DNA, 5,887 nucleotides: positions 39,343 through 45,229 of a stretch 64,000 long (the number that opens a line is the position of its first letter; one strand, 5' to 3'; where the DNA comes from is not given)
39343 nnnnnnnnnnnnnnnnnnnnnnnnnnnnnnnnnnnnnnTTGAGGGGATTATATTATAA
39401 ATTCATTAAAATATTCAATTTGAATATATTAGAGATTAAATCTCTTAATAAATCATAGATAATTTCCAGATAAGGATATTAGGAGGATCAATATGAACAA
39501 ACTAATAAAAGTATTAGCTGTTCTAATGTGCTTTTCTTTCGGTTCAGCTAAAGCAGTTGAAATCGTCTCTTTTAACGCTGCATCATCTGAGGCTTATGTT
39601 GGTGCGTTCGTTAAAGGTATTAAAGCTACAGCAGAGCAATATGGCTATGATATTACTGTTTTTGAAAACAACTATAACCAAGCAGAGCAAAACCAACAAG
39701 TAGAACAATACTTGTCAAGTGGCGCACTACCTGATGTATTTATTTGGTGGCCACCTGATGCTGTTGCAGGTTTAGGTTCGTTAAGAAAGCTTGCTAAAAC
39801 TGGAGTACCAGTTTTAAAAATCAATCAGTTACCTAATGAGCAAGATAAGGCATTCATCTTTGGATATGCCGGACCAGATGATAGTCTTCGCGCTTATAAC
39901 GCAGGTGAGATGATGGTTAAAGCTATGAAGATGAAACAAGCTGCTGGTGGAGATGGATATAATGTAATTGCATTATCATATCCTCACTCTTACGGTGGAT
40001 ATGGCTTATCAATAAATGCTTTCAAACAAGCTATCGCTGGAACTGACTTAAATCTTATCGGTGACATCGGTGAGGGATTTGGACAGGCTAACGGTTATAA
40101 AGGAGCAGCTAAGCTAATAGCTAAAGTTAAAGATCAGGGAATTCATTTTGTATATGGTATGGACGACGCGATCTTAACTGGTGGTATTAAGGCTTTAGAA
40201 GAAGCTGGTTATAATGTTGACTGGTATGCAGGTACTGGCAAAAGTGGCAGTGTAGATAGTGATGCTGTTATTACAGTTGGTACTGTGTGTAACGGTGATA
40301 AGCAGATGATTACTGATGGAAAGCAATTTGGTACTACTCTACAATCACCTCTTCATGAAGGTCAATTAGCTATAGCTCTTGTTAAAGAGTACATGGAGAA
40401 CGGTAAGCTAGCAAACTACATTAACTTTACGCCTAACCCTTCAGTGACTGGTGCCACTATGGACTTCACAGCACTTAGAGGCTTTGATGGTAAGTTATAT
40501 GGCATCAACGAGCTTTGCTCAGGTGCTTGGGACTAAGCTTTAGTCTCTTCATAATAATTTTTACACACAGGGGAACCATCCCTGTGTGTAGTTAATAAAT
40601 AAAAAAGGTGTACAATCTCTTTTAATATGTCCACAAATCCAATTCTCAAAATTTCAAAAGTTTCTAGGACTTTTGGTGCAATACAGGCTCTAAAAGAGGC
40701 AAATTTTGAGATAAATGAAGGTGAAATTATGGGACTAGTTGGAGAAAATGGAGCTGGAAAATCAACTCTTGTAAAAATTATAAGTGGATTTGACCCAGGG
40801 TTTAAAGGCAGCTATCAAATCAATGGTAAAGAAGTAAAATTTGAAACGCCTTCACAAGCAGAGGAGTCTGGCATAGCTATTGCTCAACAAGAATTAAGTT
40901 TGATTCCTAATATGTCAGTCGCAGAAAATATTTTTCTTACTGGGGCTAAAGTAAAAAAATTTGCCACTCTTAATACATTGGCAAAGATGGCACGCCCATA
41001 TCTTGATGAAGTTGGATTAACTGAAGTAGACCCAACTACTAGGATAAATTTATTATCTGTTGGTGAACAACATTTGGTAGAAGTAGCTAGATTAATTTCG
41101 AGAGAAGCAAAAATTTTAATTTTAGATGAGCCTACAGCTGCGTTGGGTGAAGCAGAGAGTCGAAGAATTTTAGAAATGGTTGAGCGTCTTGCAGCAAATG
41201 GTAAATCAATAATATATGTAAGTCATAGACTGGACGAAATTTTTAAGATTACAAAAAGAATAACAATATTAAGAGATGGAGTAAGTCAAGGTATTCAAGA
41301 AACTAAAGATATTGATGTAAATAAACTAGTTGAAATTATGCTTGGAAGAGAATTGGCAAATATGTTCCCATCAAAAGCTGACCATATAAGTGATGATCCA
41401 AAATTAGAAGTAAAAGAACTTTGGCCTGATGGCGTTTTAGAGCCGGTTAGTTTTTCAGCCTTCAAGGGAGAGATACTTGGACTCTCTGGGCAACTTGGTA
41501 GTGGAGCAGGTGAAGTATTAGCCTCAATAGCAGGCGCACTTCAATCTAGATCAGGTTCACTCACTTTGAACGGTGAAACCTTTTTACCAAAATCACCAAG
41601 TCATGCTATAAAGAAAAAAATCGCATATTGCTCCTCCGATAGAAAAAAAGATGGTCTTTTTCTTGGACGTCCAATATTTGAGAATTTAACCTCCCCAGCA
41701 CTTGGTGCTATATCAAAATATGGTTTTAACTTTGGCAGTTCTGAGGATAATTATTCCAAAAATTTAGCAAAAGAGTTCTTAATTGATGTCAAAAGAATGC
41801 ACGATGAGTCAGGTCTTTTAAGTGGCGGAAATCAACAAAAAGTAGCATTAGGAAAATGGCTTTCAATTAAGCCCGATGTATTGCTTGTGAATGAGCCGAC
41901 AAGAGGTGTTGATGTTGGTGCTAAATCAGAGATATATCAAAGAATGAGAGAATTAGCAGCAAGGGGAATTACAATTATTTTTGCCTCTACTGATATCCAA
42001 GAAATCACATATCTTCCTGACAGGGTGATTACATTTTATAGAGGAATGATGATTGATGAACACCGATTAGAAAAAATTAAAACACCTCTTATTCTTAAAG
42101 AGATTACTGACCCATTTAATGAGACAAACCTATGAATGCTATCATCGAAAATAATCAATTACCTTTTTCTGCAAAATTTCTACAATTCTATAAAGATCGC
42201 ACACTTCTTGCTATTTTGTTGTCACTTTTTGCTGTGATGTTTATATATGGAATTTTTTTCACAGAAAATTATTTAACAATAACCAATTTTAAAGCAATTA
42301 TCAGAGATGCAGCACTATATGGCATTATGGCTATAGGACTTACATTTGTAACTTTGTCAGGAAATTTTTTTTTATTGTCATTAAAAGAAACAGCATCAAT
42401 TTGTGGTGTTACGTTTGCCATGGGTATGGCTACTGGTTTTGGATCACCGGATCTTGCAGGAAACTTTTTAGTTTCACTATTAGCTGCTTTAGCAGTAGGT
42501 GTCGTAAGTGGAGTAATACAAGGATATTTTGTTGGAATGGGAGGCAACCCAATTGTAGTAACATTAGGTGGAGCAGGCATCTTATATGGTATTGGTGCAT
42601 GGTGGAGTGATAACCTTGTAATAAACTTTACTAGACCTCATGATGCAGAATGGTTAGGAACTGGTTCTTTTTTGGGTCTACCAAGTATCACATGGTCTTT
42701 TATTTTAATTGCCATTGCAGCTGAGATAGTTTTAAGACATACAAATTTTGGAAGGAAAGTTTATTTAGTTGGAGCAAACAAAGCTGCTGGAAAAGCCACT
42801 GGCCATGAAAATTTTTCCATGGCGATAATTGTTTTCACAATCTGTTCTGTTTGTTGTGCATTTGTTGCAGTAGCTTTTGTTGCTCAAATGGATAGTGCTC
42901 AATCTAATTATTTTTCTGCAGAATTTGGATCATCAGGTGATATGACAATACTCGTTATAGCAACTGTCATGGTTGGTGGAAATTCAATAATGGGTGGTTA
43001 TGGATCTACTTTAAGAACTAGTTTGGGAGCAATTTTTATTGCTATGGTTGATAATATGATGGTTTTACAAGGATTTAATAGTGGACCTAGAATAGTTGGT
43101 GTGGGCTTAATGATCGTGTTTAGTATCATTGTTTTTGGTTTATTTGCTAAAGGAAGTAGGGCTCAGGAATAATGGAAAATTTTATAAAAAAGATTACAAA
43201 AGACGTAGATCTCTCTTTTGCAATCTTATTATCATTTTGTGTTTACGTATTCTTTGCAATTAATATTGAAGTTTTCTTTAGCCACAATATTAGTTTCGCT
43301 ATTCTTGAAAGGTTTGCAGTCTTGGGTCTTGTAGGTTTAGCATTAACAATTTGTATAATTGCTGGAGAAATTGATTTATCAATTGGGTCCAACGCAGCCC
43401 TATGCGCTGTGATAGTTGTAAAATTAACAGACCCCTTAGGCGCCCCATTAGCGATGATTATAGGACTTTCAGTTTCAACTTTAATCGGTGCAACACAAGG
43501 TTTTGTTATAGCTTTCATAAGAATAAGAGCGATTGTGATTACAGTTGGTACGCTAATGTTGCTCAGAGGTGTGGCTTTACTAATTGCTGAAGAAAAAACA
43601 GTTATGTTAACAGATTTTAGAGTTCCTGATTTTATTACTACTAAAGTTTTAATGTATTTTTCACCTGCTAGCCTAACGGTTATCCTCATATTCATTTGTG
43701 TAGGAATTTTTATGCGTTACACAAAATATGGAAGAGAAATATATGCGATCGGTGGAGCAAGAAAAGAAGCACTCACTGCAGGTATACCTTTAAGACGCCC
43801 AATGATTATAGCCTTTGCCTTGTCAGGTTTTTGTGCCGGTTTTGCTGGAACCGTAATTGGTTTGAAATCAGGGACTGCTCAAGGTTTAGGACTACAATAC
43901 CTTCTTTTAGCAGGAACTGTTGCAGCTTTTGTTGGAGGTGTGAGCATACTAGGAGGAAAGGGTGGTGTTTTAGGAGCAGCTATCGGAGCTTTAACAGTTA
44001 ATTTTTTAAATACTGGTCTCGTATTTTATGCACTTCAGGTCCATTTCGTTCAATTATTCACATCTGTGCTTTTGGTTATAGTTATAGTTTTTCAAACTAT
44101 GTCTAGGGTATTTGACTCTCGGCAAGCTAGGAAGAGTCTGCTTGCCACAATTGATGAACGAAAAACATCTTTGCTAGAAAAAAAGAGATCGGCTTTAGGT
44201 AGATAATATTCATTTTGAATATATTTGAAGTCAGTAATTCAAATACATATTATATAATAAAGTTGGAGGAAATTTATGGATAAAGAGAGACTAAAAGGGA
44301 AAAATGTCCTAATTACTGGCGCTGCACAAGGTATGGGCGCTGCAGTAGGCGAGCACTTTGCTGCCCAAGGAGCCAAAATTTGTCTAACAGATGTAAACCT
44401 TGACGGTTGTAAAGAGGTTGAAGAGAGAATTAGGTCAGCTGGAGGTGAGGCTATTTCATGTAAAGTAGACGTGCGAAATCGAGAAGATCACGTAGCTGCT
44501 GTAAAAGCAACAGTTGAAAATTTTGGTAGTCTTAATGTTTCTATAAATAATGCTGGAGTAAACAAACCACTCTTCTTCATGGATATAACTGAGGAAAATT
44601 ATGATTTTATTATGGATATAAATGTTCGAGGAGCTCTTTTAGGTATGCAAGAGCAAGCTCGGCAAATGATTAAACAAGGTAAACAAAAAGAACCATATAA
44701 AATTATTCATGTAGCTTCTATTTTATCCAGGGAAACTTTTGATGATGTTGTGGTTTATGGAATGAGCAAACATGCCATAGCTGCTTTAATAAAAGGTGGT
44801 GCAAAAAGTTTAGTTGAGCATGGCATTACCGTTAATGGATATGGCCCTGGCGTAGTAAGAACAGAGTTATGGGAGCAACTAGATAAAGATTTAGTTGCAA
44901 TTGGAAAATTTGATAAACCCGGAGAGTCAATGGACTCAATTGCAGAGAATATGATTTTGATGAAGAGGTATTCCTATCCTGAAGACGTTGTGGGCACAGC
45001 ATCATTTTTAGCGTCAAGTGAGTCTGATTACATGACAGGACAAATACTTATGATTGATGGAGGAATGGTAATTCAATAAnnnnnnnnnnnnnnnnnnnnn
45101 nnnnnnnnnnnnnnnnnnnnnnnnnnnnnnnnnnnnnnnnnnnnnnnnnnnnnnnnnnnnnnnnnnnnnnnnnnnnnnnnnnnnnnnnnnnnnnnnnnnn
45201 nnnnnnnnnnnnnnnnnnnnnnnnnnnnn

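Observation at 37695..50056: Candidate undescribed catabolic system: wHTH-SBP regulator + ABC importer + SDR + atypical M24 hydrolase + E2-less TPP dehydrogenase + ALDH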

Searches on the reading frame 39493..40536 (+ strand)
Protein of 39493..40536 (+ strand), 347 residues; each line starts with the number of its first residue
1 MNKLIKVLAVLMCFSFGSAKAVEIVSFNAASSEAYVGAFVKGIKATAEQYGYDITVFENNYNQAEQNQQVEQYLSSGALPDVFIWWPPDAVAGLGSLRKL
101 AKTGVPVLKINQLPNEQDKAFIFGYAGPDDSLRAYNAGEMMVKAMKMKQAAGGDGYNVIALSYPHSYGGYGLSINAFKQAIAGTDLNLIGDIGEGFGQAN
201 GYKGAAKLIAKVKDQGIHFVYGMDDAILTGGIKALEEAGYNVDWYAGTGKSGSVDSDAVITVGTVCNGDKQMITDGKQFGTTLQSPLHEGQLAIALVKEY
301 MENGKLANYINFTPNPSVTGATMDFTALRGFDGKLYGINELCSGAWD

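Call 4: search_protein_families(library=pfam, proteins=[window:39493-40536:+])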
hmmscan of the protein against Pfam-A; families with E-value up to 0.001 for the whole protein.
window:39493-40536:+ (347 aa): 1 family
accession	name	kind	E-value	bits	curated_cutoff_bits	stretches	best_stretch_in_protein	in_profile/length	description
PF13407.12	Peripla_BP_4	-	5.6e-25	88.8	35.1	1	27-304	5-256/258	Periplasmic binding protein domain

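Call 5: search_protein_families(library=ncbifam, proteins=[window:39493-40536:+], max_evalue=0.00001)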
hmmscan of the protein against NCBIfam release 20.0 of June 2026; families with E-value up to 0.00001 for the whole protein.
window:39493-40536:+ (347 aa): 0 families

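Call 50: search_solved_structures(query=window:39493-40536:+, max_evalue=0.00001)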
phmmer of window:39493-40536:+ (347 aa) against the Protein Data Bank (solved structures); distinct sequences matched with E-value up to 0.00001: 3.
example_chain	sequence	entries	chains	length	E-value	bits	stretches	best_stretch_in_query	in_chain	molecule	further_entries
2fn9_A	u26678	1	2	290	4.5e-07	32.5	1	41-246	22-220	ribose ABC transporter, periplasmic ribose-binding protein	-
2fn8_A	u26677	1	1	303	2.2e-06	30.2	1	41-246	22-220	ribose ABC transporter, periplasmic ribose-binding protein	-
2ioy_A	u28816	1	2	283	8.9e-06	28.2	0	40-310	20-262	Periplasmic sugar-binding protein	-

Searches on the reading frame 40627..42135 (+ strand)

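Call 4: search_protein_families(library=pfam, proteins=[window:40627-42135:+])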
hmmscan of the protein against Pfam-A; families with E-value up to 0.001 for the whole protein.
window:40627-42135:+ (502 aa): 3 families
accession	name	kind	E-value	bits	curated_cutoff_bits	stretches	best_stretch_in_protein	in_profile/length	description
PF00005.33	ABC_tran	-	2.2e-48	164.8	25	2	22-171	1-137/137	ABC transporter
PF13304.12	AAA_21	-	2.4e-12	48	27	0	397-454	237-297/304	AAA domain, putative AbiEii toxin, Type IV TA system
PF02463.25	SMC_N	-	3.8e-05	23.7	40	1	34-208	26-205/220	RecF/RecN/SMC N terminal domain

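Call 5: search_protein_families(library=ncbifam, proteins=[window:40627-42135:+], max_evalue=0.00001)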
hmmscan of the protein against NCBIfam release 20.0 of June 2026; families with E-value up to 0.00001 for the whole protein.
window:40627-42135:+ (502 aa): 188 families (the best 25 are shown)
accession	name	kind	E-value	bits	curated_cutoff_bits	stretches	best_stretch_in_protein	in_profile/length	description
NF008442.0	PRK11288.1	equivalog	2.1e-127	425.5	689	1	3-486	4-488/504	L-arabinose ABC transporter ATP-binding protein AraG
NF008030.0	PRK10762.1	equivalog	1.3e-124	416.6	745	1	4-485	2-483/501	ribose ABC transporter ATP-binding protein RbsA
NF040905.2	GguA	equivalog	2e-121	405.9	810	1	6-490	1-497/500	multiple monosaccharide ABC transporter ATP-binding protein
NF010069.0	PRK13549.1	equivalog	5e-119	398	699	1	4-482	3-490/513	xylose ABC transporter ATP-binding protein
NF007253.0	PRK09700.1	equivalog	4.3e-113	378.6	772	1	4-476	3-488/510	D-allose ABC transporter ATP-binding protein AlsA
NF041861.1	YtfR_transport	equivalog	1.2e-106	357.1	850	1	6-493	1-490/492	galactofuranose ABC transporter, ATP-binding protein YtfR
TIGR02633.1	xylG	equivalog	6.1e-102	341.6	723.65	1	7-475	2-481/500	D-xylose ABC transporter ATP-binding protein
NF011967.0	PRK15439.1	equivalog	3.7e-99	332.5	586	1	3-489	8-495/510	autoinducer 2 ABC transporter ATP-binding protein LsrA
NF008215.0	PRK10982.1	equivalog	6e-98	328.6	828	1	4-475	11-484/506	galactose/methyl galactoside ABC transporter ATP-binding protein MglA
NF047930.1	ABC_ATP_B6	equivalog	8.7e-78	262.1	670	1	6-475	2-490/510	putative B6 ABC transporter ATP-binding protein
TIGR04521.1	ECF_ATPase_2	equivalog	1.3e-51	175.3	330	2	18-226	17-229/279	energy-coupling factor transporter ATPase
TIGR03410.1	urea_trans_UrtE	equivalog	7.7e-51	172.7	285.8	2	7-234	1-224/230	urea ABC transporter ATP-binding subunit UrtE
TIGR02673.1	FtsE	equivalog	1.9e-50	171.5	264.85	2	6-218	1-213/214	cell division ATP-binding protein FtsE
TIGR02315.1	ABC_phnC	equivalog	4.6e-50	170.3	266.1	2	6-218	1-222/243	phosphonate ABC transporter ATP-binding protein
TIGR03608.1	L_ocin_972_ABC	subfamily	6e-50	169.6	254.85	2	10-211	2-202/206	putative bacteriocin export ABC transporter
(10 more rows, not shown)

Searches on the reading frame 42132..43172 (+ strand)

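Call 4: search_protein_families(library=pfam, proteins=[window:42132-43172:+])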
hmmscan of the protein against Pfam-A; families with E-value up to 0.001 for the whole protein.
window:42132-43172:+ (346 aa): 1 family
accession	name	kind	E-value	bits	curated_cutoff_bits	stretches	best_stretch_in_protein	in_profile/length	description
PF02653.21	BPD_transp_2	-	8.6e-17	61.6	26.8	1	55-329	4-267/269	Branched-chain amino acid transport system / permease component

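Call 5: search_protein_families(library=ncbifam, proteins=[window:42132-43172:+], max_evalue=0.00001)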
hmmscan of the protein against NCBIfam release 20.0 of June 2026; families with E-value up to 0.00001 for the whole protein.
window:42132-43172:+ (346 aa): 9 families
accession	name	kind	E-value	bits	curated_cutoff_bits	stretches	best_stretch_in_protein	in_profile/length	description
NF007067.0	PRK09512.1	equivalog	1.3e-29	103.5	398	1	21-334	19-316/321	ribose ABC transporter permease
NF008441.0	PRK11285.1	equivalog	6e-24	84.8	378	1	29-333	32-321/333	L-arabinose ABC transporter permease AraH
NF011961.0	PRK15432.1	equivalog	8.5e-24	84.4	388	1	15-313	3-282/344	autoinducer 2 ABC transporter permease LsrC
NF040906.3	GguB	equivalog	1.1e-18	67.7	450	2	179-332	220-366/375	multiple monosaccharide ABC transporter permease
NF007252.0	PRK09699.1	equivalog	3e-17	62.9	396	1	16-339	19-325/326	D-allose ABC transporter permease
NF008630.0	PRK11618.1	equivalog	1.9e-15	57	363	1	25-333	8-307/331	galactofuranose ABC transporter, permease protein YjfF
NF041862.1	YtfT_transport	equivalog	5e-15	55.5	535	1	55-331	58-320/339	galactofuranose ABC transporter, ATP-binding protein YtfT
NF011612.1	PRK15038.1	equivalog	1.6e-12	47.3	500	1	37-317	17-287/322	autoinducer 2 ABC transporter permease LsrD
NF007014.0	PRK09478.1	equivalog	3.8e-12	46.2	386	1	15-333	8-326/336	galactose/methyl galactoside ABC transporter permease MglC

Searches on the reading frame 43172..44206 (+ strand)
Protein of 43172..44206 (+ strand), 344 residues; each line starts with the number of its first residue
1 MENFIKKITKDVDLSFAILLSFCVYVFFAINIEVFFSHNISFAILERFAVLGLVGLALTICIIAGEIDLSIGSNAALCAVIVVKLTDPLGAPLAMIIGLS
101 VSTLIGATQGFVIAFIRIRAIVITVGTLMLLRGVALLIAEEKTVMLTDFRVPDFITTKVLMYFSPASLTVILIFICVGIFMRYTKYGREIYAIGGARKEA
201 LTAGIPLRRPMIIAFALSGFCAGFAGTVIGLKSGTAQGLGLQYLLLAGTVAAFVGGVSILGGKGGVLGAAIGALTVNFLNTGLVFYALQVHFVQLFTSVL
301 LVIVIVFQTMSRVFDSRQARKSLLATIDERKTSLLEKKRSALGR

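Call 4: search_protein_families(library=pfam, proteins=[window:43172-44206:+])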
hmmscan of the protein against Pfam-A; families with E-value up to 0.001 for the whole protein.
window:43172-44206:+ (344 aa): 1 family
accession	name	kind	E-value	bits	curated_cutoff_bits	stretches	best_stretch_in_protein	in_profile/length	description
PF02653.21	BPD_transp_2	-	5.5e-29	101.6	26.8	1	42-304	3-268/269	Branched-chain amino acid transport system / permease component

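Call 5: search_protein_families(library=ncbifam, proteins=[window:43172-44206:+], max_evalue=0.00001)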
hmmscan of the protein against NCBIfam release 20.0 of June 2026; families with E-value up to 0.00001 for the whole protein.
window:43172-44206:+ (344 aa): 9 families
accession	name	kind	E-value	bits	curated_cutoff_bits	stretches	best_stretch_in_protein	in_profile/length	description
NF008630.0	PRK11618.1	equivalog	6.3e-37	127.5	363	1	10-320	5-321/331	galactofuranose ABC transporter, permease protein YjfF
NF011961.0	PRK15432.1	equivalog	1.9e-33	116.1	388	1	13-333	12-329/344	autoinducer 2 ABC transporter permease LsrC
NF007252.0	PRK09699.1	equivalog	5.2e-33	114.7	396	1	18-306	30-319/326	D-allose ABC transporter permease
NF040906.3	GguB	equivalog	1e-32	113.8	450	2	168-311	228-372/375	multiple monosaccharide ABC transporter permease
NF008441.0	PRK11285.1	equivalog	6.2e-31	107.7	378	1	16-310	30-325/333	L-arabinose ABC transporter permease AraH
NF007067.0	PRK09512.1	equivalog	1.1e-30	106.9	398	1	22-306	28-316/321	ribose ABC transporter permease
NF011612.1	PRK15038.1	equivalog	7.4e-29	100.9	500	1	14-311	6-308/322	autoinducer 2 ABC transporter permease LsrD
NF041862.1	YtfT_transport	equivalog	3.5e-25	88.8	535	1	22-313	37-329/339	galactofuranose ABC transporter, ATP-binding protein YtfT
NF007014.0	PRK09478.1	equivalog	4e-17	62.5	386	1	19-307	19-327/336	galactose/methyl galactoside ABC transporter permease MglC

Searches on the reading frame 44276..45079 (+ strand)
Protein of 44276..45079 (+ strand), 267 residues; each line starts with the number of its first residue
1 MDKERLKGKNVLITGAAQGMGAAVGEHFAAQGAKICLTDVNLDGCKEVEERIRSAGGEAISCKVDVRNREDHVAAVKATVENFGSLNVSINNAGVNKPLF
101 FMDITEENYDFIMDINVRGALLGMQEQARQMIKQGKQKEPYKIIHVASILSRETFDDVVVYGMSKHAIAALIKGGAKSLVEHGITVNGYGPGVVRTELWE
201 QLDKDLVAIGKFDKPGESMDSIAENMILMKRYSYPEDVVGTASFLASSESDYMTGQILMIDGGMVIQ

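Call 4: search_protein_families(library=pfam, proteins=[window:44276-45079:+])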
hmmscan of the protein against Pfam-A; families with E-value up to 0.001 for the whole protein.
window:44276-45079:+ (267 aa): 3 families
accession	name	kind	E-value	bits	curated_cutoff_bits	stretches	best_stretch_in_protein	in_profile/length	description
PF13561.12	adh_short_C2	-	9.7e-50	169.8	27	1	15-264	1-235/236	Enoyl-(Acyl carrier protein) reductase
PF00106.31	adh_short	-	3.2e-43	147.9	26.6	1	9-205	1-193/195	short chain dehydrogenase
PF08659.16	KR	-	3.5e-07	30.8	22.6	1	11-120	3-116/180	KR domain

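Call 5: search_protein_families(library=ncbifam, proteins=[window:44276-45079:+], max_evalue=0.00001)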
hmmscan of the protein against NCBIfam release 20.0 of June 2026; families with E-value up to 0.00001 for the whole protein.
window:44276-45079:+ (267 aa): 224 families (the best 25 are shown)
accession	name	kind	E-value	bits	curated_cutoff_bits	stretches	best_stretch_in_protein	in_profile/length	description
TIGR02415.1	23BDH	subfamily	2.2e-68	230.5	304.35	1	10-265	2-252/254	acetoin reductase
NF006394.0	PRK08643.1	equivalog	5e-61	206.3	381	1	9-266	4-256/257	(S)-acetoin forming diacetyl reductase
NF005472.0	PRK07067.1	equivalog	1.4e-57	195.1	338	1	4-266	2-256/257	L-iditol 2-dehydrogenase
NF005559.1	PRK07231.1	subfamily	1.9e-56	191.3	215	1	5-265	1-248/249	glucose 1-dehydrogenase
NF004198.0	PRK05653.1-3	equivalog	4.2e-50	170.5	296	1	4-266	3-248/248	3-oxoacyl-ACP reductase FabG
NF009093.0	PRK12429.1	subfamily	1.4e-47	162.2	258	1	5-267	2-259/259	3-hydroxybutyrate dehydrogenase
NF004818.0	PRK06172.1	equivalog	3.4e-47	160.9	336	1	5-266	4-252/253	SDR family oxidoreductase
NF006080.0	PRK08226.1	equivalog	1.9e-46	158.6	356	1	5-264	3-253/263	SDR family oxidoreductase UcpA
TIGR01830.1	3oxo_ACP_reduc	equivalog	3.9e-46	157.7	297.75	1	11-265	1-239/239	3-oxoacyl-[acyl-carrier-protein] reductase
NF006493.1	PRK08936.1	subfamily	5.8e-44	150.3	420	1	5-265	4-251/261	glucose-1-dehydrogenase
NF004791.0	PRK06138.1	equivalog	1.7e-43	148.8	312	1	5-266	2-251/252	SDR family oxidoreductase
NF005309.0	PRK06841.1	subfamily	2.1e-43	148.7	286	1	5-267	12-255/255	GolD/DthD family dehydrogenase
TIGR03971.1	SDR_subfam_1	subfamily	1.3e-42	146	300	1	6-266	1-270/271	mycofactocin-coupled SDR family oxidoreductase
TIGR01963.1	PHB_DH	subfamily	1.3e-42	145.8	307.05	1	9-267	2-255/255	3-hydroxybutyrate dehydrogenase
NF009384.0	PRK12743.1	equivalog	1.6e-42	145.5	264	1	9-265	7-248/258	SDR family oxidoreductase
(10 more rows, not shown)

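Call 51: search_solved_structures(query=window:44276-45079:+, max_evalue=1e-40)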
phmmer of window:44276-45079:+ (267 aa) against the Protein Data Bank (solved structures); distinct sequences matched with E-value up to 1e-40: 7.
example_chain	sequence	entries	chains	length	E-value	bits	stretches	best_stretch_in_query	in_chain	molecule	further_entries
3wye_A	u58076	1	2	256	2.5e-49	171.1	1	9-266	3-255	Diacetyl reductase [(S)-acetoin forming],L-2,3-butanediol dehydrogenase,Diacetyl reductase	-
1geg_A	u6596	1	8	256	2.4e-46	161.3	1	9-266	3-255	ACETOIN REDUCTASE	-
3wtc_A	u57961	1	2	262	1.1e-44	155.9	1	6-266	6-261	Putative oxidoreductase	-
3a28_C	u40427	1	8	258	9.8e-42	146.2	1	9-265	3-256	L-2.3-butanediol dehydrogenase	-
4e6p_A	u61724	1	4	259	2.8e-41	144.7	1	4-264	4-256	Probable sorbitol dehydrogenase (L-iditol 2-dehydrogenase)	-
7e6o_C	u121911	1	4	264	3e-41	144.7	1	5-264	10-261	Short-chain dehydrogenase/reductase SDR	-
6pei_A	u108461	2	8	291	3.8e-41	144.3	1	4-264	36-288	Sorbitol dehydrogenase (L-iditol 2-dehydrogenase)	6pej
